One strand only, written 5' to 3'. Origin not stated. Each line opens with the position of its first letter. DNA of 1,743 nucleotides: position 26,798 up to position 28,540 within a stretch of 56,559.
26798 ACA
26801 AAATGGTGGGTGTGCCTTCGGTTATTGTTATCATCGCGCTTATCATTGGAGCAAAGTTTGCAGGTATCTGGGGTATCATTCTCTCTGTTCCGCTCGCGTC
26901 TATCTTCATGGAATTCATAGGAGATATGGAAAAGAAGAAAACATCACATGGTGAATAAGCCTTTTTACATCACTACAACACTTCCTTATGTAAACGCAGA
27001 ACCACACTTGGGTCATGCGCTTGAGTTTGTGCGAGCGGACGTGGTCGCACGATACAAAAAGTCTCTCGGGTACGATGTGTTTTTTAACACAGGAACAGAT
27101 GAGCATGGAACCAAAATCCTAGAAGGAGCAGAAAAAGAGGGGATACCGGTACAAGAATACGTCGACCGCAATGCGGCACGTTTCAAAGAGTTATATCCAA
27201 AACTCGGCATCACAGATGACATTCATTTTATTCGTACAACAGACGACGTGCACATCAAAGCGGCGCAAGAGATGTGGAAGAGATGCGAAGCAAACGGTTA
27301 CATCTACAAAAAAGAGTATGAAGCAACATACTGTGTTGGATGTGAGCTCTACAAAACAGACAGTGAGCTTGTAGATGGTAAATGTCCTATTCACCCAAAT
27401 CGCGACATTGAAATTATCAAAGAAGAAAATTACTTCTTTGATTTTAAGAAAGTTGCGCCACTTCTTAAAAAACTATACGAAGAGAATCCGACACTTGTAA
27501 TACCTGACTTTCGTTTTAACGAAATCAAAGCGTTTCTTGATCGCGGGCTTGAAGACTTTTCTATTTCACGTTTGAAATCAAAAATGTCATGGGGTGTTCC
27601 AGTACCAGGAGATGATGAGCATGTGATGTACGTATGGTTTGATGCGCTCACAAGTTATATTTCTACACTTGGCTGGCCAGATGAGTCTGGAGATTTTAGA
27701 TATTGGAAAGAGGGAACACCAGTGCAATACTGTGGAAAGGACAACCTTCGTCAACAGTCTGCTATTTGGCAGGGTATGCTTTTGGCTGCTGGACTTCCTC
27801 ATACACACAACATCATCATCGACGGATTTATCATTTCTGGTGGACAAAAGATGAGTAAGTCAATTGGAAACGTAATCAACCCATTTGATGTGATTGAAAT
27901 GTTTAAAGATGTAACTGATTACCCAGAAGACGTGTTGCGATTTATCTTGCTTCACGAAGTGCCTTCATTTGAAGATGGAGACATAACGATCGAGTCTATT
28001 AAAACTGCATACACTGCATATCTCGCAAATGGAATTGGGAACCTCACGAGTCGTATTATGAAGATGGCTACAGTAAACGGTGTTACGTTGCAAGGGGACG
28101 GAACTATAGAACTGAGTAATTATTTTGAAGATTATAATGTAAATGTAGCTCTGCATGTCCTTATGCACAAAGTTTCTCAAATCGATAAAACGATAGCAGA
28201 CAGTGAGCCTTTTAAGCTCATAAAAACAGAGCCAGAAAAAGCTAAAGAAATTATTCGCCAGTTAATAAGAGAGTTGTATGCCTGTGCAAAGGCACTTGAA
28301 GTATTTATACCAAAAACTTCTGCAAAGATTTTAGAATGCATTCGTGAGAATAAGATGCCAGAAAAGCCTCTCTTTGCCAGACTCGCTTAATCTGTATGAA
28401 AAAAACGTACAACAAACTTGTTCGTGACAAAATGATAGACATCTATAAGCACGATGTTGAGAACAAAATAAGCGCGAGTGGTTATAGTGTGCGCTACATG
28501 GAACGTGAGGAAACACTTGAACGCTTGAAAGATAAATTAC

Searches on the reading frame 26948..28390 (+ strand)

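Call 71: search_protein_families(library=pfam, proteins=[window:26948-28390:+], max_evalue=0.00001)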
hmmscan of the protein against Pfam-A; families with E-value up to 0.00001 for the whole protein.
window:26948-28390:+ (480 aa): 3 families
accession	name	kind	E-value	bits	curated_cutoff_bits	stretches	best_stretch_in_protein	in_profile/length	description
PF09334.17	tRNA-synt_1g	-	7.1e-89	298.7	20.1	2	7-148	2-141/391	tRNA synthetases class I (M)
PF00133.28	tRNA-synt_1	-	9.8e-31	107.3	22.7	2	3-220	22-244/414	tRNA synthetases class I (I, L, M and V)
PF01406.26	tRNA-synt_1e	-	4.8e-16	59.4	27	1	15-128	19-130/301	tRNA synthetases class I (C) catalytic domain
